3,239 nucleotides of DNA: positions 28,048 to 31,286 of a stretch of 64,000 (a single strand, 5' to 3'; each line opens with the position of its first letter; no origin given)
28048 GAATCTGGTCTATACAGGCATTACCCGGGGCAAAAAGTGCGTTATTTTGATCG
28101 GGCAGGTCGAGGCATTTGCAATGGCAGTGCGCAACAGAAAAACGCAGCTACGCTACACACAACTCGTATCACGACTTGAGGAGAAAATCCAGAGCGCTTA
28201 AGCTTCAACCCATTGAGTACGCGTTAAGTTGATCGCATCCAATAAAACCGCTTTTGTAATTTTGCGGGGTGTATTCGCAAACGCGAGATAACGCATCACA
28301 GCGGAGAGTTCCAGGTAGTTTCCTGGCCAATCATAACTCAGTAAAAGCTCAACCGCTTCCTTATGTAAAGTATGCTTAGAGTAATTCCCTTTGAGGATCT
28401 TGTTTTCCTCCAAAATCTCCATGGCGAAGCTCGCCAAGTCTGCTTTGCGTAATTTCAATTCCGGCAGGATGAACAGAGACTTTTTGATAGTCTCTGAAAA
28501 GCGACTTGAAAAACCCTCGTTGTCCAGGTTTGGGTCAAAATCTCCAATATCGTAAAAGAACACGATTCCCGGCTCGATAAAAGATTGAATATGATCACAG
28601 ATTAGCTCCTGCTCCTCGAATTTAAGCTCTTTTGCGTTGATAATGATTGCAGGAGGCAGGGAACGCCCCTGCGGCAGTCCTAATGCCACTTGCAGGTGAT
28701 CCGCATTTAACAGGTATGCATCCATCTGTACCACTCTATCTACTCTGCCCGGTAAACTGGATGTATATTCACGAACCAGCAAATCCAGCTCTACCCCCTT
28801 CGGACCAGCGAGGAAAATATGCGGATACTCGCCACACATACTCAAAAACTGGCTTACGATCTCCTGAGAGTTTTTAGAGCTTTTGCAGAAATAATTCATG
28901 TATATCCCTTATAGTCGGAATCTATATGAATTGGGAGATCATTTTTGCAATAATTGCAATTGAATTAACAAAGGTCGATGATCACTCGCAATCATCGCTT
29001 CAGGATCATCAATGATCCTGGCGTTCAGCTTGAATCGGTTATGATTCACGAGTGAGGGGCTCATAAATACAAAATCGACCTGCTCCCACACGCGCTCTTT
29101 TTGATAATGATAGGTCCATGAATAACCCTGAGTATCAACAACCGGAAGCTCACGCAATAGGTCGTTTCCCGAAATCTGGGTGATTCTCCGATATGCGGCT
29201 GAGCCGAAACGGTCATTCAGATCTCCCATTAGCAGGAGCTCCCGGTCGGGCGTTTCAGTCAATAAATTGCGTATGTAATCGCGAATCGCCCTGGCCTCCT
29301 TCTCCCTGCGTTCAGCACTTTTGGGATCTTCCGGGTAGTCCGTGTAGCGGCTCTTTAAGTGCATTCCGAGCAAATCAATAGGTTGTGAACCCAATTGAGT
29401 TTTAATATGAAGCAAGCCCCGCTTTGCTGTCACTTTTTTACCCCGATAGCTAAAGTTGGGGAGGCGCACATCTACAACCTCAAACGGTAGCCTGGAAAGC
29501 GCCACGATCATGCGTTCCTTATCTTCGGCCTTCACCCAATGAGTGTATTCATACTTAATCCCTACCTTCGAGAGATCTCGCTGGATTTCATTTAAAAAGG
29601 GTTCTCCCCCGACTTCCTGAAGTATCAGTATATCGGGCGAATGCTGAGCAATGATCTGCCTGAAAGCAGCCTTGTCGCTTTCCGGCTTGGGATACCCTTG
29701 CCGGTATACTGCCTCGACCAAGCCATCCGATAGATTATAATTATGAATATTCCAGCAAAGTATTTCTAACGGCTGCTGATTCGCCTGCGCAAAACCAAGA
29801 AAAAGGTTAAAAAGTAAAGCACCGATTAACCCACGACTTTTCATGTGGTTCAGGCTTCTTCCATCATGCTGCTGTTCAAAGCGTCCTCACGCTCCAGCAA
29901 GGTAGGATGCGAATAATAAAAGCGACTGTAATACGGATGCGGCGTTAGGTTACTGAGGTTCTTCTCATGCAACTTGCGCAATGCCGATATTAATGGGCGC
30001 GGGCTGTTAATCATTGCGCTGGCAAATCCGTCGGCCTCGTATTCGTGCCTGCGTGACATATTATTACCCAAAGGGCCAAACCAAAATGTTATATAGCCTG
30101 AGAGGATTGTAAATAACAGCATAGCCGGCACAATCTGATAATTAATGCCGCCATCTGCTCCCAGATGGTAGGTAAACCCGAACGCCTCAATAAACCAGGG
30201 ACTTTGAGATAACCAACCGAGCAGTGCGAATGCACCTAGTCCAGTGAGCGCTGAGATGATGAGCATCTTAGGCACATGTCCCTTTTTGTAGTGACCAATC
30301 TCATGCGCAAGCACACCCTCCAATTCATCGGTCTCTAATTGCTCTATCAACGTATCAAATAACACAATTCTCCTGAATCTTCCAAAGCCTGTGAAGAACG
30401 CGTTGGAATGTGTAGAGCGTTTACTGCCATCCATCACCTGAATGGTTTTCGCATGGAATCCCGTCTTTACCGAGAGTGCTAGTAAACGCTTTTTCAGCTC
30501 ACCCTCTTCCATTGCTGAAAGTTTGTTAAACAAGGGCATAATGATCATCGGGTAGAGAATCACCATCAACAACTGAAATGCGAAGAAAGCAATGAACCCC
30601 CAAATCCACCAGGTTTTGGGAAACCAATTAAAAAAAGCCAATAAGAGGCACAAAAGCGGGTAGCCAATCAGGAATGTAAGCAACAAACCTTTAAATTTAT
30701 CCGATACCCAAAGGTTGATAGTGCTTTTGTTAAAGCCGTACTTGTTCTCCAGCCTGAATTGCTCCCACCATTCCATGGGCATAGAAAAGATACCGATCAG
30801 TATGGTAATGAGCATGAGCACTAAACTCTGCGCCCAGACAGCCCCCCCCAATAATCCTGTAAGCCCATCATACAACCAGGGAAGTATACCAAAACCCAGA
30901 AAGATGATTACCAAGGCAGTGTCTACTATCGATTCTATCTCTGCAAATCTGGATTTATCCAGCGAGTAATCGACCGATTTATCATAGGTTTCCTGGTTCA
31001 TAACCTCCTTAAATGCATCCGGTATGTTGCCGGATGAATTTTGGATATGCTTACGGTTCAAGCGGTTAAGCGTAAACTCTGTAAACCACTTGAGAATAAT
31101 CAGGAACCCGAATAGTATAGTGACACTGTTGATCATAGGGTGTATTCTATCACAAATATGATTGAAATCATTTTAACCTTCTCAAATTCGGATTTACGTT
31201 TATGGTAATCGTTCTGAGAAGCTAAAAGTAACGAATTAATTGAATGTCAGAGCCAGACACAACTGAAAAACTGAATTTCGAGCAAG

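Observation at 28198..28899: Standalone fossil sigma-54-activator AAA+ core lacking Walker A/B, GAFTGA and sensor-II arginine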

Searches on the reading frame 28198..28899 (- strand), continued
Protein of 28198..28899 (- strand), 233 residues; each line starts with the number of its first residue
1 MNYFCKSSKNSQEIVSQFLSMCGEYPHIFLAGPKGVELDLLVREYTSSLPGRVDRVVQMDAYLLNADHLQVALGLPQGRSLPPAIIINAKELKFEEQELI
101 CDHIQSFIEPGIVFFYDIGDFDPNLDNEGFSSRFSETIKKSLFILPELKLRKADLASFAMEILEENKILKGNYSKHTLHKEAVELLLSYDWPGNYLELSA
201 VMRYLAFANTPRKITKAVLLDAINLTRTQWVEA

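Call 59: find_encoding_contigs(protein=P0176, flank=7000, max_places=1)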
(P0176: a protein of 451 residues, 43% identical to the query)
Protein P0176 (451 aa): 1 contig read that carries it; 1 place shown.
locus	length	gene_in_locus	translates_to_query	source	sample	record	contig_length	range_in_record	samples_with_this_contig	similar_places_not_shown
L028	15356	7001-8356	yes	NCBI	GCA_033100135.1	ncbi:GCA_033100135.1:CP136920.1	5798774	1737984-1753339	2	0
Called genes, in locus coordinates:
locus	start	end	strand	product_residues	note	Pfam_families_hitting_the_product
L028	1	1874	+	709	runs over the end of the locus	PF11739:YdbH-like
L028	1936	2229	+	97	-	PF02617:ClpS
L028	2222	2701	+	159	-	-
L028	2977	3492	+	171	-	-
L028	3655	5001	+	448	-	PF00072:Response_reg, PF25601:AAA_lid_14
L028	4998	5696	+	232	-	-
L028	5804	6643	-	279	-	-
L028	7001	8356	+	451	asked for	PF00072:Response_reg, PF25601:AAA_lid_14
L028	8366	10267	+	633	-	PF05157:MshEN, PF00437:T2SSE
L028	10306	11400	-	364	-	PF00027:cNMP_binding, PF00512:HisKA (weak), PF02518:HATPase_c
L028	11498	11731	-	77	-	PF10805:DUF2730 (weak)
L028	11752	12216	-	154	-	-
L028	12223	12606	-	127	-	PF04024:PspC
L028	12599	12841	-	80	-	PF06667:PspB (weak)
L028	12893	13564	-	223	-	PF04012:PspA_IM30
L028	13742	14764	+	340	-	PF00158:Sigma54_activat, PF14532:Sigma54_activ_2, PF07728:AAA_5 (weak), PF25601:AAA_lid_14, PF02954:HTH_8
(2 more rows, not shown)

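Call 60: find_encoding_contigs(protein=P0252, flank=7000, max_places=1)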
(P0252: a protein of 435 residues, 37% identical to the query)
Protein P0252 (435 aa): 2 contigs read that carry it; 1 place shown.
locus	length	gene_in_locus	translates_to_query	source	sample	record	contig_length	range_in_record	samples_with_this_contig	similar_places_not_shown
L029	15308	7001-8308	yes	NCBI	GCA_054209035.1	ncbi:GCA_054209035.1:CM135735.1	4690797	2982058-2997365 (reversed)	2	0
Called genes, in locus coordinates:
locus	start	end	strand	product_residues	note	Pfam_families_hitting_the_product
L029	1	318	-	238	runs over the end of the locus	PF02463:SMC_N (faint), PF00005:ABC_tran, PF13304:AAA_21 (faint)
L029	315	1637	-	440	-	PF25917:BSH_RND, PF25973:BSH_CzcB (weak), PF26002:Beta-barrel_AprE (faint), PF25954:Beta-barrel_RND_2, PF25990:Beta-barrel_YknX (weak)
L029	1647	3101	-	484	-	PF02321:OEP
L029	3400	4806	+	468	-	PF00089:Trypsin, PF13365:Trypsin_2, PF00595:PDZ, PF13180:PDZ_2, PF17820:PDZ_6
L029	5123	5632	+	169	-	-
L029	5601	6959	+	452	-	PF00072:Response_reg, PF14532:Sigma54_activ_2 (weak), PF25601:AAA_lid_14 (weak)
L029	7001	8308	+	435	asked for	PF00072:Response_reg, PF25601:AAA_lid_14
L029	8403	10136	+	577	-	PF05157:MshEN, PF00437:T2SSE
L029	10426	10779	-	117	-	PF07883:Cupin_2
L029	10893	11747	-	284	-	-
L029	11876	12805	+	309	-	PF01266:DAO (faint), PF07992:Pyr_redox_2, PF13738:Pyr_redox_3, PF00070:Pyr_redox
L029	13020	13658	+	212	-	PF12766:Pyridox_oxase_2 (faint), PF01243:PNPOx_N, PF10590:PNP_phzG_C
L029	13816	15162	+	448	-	PF03448:MgtE_N, PF00571:CBS, PF01769:MgtE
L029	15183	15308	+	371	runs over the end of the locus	PF04851:ResIII (weak), PF00270:DEAD, PF00271:Helicase_C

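Call 61: find_encoding_contigs(protein=P0160, flank=7000, max_places=1)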
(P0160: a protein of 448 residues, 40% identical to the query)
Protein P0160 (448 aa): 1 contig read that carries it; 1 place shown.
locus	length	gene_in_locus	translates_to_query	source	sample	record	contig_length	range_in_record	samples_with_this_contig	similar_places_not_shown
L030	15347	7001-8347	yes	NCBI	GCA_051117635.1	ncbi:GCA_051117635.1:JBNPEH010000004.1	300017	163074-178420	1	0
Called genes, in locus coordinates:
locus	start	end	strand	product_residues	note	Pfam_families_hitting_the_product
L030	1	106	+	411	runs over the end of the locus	PF12704:MacB_PCD, PF02687:FtsX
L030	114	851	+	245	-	PF00005:ABC_tran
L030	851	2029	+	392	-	PF02684:LpxB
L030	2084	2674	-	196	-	PF13412:HTH_24 (weak)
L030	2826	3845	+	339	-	PF01018:GTP1_OBG, PF02421:FeoB_N, PF01926:MMR_HSR1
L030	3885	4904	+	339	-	PF08240:ADH_N, PF16912:Glu_dehyd_C (weak), PF00107:ADH_zinc_N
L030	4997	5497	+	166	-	-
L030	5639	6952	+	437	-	PF00072:Response_reg, PF25601:AAA_lid_14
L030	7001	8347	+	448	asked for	PF00072:Response_reg, PF25601:AAA_lid_14 (weak)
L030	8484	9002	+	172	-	-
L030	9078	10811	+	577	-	PF05157:MshEN, PF00437:T2SSE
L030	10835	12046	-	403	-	PF00092:VWA (weak), PF13519:VWA_2 (weak), PF25106:VWA_4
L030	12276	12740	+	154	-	PF01475:FUR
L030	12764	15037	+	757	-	PF13802:Gal_mutarotas_2, PF01055:Glyco_hydro_31_2nd, PF21365:Glyco_hydro_31_3rd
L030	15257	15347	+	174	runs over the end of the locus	PF04138:GtrA_DPMS_TM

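Call 79: search_solved_structures(query=A3, max_evalue=0.001, show_alignments=1)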
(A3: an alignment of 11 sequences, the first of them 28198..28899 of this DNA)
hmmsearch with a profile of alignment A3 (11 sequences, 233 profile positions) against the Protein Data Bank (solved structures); distinct sequences matched with E-value up to 0.001: 34.
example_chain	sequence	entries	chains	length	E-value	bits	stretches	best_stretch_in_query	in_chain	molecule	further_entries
4l4u_A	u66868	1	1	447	3.3e-12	49.5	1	146-208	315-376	Transcriptional regulator (NtrC family)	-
3m0e_A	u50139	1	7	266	1.1e-11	47.9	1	146-207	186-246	Transcriptional regulator (NtrC family)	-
1ny6_A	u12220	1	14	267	1.1e-11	47.8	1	146-207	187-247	transcriptional regulator (NtrC family)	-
4ly6_A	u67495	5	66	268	1.1e-11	47.8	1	146-207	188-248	Transcriptional regulator (NtrC family)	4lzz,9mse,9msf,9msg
1ny5_A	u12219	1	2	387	2.1e-11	46.9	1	146-207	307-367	transcriptional regulator (NtrC family)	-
1ojl_A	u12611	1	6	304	3.3e-11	46.3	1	126-221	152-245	TRANSCRIPTIONAL REGULATORY PROTEIN ZRAR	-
7v2b_A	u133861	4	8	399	7.9e-11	45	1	12-208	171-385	VpsR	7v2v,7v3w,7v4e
9qq6_C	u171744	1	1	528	2.4e-10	43.4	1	120-220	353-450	Nif-specific regulatory protein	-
6luf_A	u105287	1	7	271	9.2e-10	41.5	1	120-224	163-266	Flagellar regulatory protein C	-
4qhs_A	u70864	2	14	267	1.8e-09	40.6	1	120-224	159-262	Flagellar regulatory protein C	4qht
6lua_A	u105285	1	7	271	2.2e-09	40.3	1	120-224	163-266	Flagellar regulatory protein C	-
6iy8_A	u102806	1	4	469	2.2e-09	40.3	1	134-221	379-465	Positive regulator CapR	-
5ep1_A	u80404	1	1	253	1.5e-08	37.6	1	116-211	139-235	Putative repressor protein luxO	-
5ep2_A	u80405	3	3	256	1.5e-08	37.5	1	116-211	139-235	Putative repressor protein luxO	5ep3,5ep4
5ep0_A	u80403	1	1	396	4.2e-08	36.1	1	116-211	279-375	Putative repressor protein luxO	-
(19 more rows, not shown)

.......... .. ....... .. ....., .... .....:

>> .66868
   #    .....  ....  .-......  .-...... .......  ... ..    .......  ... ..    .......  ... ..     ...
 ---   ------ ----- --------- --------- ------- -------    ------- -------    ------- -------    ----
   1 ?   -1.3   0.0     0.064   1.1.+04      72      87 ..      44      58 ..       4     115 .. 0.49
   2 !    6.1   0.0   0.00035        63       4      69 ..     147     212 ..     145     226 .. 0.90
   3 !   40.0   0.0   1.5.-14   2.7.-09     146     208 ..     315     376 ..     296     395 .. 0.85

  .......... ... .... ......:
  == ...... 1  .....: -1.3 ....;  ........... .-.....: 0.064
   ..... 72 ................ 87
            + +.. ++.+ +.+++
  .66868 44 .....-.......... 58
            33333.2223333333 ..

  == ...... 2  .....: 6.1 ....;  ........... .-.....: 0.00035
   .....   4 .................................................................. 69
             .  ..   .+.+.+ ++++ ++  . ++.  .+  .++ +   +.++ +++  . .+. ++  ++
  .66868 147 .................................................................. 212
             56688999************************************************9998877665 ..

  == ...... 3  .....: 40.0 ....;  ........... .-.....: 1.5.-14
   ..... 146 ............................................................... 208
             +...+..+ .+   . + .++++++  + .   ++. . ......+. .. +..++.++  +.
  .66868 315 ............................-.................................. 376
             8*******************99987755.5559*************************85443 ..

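Call 80: search_protein_families(library=padloc, proteins=[window:28198-28899:-], max_evalue=0.01)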
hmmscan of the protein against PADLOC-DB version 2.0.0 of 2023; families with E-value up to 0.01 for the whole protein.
window:28198-28899:- (233 aa): 2 families
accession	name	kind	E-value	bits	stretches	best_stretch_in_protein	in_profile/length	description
PDLC01995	RtcR_PspF2--CARF_AAA_HTH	-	3.9e-08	30.9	1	144-223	336-414/481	-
PDLC01993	RtcR--CARF_AAA_HTH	-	0.00045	16.8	1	141-231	350-444/523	-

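Call 81: search_protein_families(library=phrogs, proteins=[window:28198-28899:-], max_evalue=0.01)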
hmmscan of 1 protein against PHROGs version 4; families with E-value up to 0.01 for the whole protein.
window:28198-28899:- (233 aa): 0 families

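Call 82: find_related_loci(query=A3, collection=metagenome_contigs, flank=10000)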
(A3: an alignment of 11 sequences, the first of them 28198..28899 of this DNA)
Query A3 (233 aa) in metagenome_contigs; peptide patterns used: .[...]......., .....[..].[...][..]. (x = any residue, [..] = any of these).
288 stretches matched a pattern; 26 encode a relative of the query (tblastn E <= 1e-3); 26 distinct loci.
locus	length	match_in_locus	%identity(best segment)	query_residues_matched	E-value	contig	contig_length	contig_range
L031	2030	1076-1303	41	142-223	3e-10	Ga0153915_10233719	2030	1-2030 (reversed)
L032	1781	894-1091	36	142-225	4e-9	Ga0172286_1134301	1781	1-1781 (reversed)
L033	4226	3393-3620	38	142-223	2e-8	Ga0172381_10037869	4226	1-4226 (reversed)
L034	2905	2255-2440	37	143-205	6e-8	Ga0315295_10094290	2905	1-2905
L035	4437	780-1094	32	124-233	8e-8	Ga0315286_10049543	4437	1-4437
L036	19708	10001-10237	36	145-227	1e-7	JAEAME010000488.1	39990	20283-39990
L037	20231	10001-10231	35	127-202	2e-6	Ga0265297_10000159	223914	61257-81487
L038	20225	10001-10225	31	126-201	2e-6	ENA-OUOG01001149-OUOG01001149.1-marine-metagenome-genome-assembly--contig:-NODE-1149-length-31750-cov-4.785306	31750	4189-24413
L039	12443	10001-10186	43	140-203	6e-6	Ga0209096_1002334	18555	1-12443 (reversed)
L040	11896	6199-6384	43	140-203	6e-6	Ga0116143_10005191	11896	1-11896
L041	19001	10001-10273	33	125-209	7e-6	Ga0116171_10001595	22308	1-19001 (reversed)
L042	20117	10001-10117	51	169-205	1e-5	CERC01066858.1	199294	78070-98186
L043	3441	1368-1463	47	174-205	2e-5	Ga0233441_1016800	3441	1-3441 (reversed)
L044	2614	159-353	38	145-211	2e-5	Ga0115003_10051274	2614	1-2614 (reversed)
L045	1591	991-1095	49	178-212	2e-5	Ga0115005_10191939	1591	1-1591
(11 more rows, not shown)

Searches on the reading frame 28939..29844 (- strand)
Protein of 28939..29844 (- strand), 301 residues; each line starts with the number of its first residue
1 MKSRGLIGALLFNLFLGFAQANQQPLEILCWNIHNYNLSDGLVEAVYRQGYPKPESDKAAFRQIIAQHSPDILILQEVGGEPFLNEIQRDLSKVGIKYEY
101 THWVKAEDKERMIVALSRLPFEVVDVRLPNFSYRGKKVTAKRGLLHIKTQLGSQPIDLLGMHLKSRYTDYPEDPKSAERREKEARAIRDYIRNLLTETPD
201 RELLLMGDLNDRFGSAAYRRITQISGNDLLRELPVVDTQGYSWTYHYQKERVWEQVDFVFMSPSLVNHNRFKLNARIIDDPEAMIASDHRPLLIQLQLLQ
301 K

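Call 3: search_protein_families(library=pfam, proteins=[window:28939-29844:-], max_evalue=10)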
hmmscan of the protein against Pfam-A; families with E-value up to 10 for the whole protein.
window:28939-29844:- (301 aa): 4 families
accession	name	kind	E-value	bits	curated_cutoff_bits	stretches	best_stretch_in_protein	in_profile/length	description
PF03372.29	Exo_endo_phos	-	5.4e-15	56.2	24.5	1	31-289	3-225/225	Endonuclease/Exonuclease/phosphatase family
PF19580.5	Exo_endo_phos_3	-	7.6e-10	38.8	27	1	61-272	48-259/311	Endonuclease/Exonuclease/phosphatase family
PF22669.2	Exo_endo_phos2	-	4.7e-05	23.5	27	1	31-224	3-191/288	Endonuclease/Exonuclease/phosphatase family 2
PF14529.12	Exo_endo_phos_2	-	0.0027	18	27.4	1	183-292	13-116/117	Endonuclease-reverse transcriptase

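Call 80: search_protein_families(library=padloc, proteins=[window:28939-29844:-], max_evalue=0.01)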
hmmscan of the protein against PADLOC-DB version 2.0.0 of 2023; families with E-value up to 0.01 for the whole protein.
window:28939-29844:- (301 aa): 0 families

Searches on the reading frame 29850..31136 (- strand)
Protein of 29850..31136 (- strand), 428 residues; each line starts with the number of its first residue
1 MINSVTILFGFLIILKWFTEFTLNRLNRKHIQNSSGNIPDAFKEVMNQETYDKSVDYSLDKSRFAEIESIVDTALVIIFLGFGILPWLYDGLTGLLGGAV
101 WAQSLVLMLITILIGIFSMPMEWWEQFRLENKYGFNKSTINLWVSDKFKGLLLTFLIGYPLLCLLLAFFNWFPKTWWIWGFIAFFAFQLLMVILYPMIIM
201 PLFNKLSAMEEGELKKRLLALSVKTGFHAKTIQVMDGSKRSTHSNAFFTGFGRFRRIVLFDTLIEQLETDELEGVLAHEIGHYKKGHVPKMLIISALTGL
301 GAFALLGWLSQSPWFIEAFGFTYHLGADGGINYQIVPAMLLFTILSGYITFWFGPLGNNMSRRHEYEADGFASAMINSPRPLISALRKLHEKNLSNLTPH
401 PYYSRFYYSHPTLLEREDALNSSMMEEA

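Call 3: search_protein_families(library=pfam, proteins=[window:29850-31136:-], max_evalue=10)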
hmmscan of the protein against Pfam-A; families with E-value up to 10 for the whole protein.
window:29850-31136:- (428 aa): 6 families
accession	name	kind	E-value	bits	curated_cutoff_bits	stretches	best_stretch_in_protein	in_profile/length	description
PF16491.10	Peptidase_M48_N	-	7.1e-54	182.8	27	1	28-205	2-179/179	CAAX prenyl protease N-terminal, five membrane helices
PF01435.24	Peptidase_M48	-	2.2e-32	112.8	20.3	1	210-421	3-183/186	Peptidase family M48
PF05569.17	Peptidase_M56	-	0.0057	16.3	31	1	177-298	106-219/296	BlaR1 peptidase M56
PF10263.15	SprT-like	-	0.063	13.6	25.6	1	252-283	41-72/108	SprT-like family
PF14715.11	FixP_N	-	2.7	8.2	24.9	0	175-198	21-44/48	N-terminal domain of cytochrome oxidase-cbb3, FixP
PF07254.17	Cpta_toxin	-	9.8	6.8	27.3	1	140-188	5-53/133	Membrane-bound toxin component of toxin-antitoxin system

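Call 80: search_protein_families(library=padloc, proteins=[window:29850-31136:-], max_evalue=0.01)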
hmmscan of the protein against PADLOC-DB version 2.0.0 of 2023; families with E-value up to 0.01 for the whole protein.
window:29850-31136:- (428 aa): 1 family
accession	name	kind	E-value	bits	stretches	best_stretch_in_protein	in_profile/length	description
PDLC01168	CARF_2M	-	0.0023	15.8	1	74-154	10-83/200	"CARF, 2 TMs"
